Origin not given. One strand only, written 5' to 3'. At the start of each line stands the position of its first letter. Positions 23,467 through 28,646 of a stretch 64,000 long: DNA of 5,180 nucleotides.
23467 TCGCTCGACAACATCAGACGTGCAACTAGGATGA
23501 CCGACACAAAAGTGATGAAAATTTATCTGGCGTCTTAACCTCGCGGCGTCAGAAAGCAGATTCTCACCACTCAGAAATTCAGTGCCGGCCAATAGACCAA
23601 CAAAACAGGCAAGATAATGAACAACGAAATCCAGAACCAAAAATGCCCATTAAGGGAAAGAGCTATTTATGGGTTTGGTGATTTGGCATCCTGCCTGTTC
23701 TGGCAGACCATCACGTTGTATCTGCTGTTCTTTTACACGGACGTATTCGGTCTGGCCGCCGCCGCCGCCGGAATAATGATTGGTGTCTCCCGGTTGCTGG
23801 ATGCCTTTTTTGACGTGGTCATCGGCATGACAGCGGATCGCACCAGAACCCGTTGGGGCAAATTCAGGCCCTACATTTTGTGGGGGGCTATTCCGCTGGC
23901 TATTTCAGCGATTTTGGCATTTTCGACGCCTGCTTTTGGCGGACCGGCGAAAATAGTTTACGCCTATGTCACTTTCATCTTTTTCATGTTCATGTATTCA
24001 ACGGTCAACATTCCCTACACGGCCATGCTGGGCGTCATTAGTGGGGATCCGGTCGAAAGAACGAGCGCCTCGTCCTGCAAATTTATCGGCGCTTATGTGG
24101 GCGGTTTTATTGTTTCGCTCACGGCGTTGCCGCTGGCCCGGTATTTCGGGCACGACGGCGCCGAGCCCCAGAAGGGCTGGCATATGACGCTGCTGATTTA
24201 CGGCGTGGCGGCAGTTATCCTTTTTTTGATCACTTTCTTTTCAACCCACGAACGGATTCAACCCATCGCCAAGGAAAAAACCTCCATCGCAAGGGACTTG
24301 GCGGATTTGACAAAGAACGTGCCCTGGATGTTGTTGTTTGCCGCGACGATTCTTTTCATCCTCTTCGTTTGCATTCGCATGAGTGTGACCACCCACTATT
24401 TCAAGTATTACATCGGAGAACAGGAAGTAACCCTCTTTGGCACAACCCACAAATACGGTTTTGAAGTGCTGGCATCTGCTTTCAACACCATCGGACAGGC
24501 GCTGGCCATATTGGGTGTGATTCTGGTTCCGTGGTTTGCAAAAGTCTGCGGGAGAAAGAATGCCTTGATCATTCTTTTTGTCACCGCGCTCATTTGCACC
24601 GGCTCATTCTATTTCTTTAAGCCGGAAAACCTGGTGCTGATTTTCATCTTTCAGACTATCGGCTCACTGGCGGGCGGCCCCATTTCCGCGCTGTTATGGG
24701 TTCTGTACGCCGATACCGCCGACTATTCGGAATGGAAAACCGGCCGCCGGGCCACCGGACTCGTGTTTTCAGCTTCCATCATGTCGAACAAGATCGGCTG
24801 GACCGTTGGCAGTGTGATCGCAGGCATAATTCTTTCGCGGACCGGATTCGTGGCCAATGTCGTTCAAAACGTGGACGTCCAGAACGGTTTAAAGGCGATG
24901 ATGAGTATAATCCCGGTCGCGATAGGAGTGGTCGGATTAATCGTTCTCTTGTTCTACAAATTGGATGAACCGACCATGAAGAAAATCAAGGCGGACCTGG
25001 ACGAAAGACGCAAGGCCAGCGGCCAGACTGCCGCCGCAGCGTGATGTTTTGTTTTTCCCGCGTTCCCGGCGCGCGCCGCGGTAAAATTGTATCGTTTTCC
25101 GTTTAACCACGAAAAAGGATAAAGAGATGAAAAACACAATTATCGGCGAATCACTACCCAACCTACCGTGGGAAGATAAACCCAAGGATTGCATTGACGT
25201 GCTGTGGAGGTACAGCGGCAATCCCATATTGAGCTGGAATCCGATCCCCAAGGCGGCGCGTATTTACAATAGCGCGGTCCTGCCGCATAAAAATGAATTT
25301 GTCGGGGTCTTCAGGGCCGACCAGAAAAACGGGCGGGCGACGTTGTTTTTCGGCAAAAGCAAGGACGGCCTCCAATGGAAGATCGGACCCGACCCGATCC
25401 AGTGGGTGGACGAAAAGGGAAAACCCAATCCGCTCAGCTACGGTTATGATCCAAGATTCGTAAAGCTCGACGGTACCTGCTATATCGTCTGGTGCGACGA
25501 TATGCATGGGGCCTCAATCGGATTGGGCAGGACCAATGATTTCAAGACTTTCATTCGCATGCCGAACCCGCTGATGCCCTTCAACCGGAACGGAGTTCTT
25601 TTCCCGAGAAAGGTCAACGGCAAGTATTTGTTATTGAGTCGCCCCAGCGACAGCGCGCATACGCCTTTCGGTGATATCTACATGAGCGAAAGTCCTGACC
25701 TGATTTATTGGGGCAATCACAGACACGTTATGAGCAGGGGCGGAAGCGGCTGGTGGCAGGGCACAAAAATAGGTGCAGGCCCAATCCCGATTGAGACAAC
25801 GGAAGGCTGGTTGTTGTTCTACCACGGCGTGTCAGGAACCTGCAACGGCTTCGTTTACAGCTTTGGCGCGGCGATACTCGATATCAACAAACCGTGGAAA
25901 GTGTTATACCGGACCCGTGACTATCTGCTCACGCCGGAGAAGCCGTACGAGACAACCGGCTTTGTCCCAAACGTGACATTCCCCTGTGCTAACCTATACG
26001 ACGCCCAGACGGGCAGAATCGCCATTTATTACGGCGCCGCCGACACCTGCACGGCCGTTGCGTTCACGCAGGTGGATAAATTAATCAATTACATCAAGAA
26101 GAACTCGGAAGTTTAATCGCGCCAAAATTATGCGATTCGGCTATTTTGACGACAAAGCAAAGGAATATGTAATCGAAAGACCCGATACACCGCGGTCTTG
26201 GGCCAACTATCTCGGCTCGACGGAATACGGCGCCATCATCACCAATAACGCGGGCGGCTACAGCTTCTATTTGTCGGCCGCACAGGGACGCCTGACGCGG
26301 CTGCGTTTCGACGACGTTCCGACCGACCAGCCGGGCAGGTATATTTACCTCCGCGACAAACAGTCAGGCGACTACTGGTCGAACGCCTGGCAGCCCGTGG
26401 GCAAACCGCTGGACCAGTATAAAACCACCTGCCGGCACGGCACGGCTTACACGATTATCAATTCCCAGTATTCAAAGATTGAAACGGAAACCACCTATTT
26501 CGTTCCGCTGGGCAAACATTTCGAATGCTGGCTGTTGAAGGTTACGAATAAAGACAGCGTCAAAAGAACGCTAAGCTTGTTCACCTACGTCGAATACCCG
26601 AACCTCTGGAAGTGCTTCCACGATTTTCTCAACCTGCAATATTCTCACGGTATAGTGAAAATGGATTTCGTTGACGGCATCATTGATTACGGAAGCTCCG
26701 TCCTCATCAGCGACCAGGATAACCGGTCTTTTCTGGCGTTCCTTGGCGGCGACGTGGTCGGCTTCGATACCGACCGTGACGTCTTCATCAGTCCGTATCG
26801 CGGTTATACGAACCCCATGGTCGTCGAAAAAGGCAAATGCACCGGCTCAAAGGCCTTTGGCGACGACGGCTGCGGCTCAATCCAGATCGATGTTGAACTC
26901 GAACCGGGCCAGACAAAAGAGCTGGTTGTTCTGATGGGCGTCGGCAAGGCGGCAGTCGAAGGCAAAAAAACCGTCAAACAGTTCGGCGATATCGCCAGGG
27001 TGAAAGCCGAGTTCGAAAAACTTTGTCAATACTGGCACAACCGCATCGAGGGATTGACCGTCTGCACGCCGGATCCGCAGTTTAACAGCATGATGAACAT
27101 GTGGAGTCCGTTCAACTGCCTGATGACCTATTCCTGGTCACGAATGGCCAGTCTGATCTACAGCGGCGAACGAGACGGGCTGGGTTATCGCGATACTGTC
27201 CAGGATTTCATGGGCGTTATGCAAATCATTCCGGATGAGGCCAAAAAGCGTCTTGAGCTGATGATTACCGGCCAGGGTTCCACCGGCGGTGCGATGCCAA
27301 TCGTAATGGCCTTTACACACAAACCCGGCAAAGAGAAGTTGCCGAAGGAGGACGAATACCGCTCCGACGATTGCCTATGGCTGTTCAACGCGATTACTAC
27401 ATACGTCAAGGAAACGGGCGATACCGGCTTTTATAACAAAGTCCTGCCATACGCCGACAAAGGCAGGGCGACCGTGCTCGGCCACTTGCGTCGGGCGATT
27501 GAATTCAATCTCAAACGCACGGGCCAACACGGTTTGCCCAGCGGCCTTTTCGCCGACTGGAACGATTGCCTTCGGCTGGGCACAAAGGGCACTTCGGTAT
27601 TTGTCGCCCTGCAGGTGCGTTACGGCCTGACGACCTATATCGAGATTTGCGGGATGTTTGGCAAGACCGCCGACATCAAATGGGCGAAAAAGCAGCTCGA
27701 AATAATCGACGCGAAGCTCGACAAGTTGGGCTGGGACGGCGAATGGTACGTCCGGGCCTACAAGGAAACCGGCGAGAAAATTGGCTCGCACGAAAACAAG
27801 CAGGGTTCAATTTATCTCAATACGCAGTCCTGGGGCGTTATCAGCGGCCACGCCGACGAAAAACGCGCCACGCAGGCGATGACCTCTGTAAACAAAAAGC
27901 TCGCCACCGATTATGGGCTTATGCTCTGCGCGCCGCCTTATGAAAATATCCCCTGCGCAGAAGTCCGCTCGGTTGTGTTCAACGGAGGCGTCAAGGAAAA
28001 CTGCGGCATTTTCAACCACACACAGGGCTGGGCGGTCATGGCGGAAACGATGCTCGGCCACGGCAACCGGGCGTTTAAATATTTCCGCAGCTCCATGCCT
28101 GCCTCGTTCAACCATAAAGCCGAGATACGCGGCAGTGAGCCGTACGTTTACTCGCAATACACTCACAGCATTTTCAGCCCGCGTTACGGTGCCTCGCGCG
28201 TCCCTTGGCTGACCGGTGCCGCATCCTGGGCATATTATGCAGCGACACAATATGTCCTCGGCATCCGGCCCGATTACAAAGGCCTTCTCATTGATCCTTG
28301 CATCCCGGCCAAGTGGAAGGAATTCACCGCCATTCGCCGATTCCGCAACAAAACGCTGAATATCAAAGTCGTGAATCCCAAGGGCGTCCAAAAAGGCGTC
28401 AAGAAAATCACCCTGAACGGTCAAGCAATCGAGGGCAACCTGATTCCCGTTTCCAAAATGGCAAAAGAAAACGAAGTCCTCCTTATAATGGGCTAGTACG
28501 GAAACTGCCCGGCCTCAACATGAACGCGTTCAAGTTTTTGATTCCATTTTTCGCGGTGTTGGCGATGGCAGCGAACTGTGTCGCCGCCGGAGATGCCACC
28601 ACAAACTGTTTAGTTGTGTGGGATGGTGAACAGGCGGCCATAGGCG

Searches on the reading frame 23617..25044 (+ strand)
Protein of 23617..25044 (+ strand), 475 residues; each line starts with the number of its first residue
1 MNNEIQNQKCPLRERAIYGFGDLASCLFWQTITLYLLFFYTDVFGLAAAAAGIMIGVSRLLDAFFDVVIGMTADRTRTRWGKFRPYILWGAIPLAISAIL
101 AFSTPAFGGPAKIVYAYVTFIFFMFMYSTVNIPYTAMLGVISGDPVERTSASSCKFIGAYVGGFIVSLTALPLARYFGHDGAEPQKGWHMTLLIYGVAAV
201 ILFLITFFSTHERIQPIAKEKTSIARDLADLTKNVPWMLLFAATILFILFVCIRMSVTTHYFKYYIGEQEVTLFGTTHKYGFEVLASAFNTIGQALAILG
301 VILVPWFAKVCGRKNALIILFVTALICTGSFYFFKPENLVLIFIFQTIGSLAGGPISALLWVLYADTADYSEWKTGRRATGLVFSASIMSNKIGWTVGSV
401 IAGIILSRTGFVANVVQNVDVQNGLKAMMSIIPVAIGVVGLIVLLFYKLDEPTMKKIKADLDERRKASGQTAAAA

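Call 27: search_protein_families(library=pfam, proteins=[window:23617-25044:+], max_evalue=0.00001)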
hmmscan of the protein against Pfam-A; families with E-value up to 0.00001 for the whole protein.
window:23617-25044:+ (475 aa): 2 families
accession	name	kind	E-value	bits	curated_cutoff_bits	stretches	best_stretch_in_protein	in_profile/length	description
PF13347.12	MFS_2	-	4.5e-87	292.8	27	1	17-451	1-427/427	MFS/sugar transport protein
PF07690.21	MFS_1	-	7.2e-18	65.1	33.4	1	24-368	7-323/347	Major Facilitator Superfamily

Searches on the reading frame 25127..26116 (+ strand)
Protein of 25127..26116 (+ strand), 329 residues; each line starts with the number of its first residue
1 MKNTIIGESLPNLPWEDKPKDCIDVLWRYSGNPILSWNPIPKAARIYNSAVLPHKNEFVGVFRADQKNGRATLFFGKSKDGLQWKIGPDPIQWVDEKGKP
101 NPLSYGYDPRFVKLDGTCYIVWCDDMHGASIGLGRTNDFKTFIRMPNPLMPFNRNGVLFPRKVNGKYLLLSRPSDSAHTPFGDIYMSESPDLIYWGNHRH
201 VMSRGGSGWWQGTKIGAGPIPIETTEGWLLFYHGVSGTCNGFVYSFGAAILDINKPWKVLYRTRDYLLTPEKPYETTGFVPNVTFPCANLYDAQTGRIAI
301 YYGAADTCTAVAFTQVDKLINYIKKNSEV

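Call 27: search_protein_families(library=pfam, proteins=[window:25127-26116:+], max_evalue=0.00001)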
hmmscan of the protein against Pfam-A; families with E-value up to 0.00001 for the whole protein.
window:25127-26116:+ (329 aa): 1 family
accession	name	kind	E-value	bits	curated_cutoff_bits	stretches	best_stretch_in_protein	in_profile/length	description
PF04041.19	Glyco_hydro_130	-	1.8e-74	251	26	1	11-324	6-319/320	beta-1,4-mannooligosaccharide phosphorylase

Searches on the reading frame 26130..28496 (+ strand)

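Call 27: search_protein_families(library=pfam, proteins=[window:26130-28496:+], max_evalue=0.00001)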
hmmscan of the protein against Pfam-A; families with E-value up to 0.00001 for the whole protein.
window:26130-28496:+ (788 aa): 2 families
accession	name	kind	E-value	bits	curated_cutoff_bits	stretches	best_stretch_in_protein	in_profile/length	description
PF17167.11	Glyco_hydro_94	-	4.9e-133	444.3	27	1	301-711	1-420/420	Glycosyl hydrolase 94 superfamily, catalytic domain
PF06165.18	GH94_b-supersand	-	2e-76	257.3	23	1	21-270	1-251/251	Glycosyl hydrolase 94, supersandwich domain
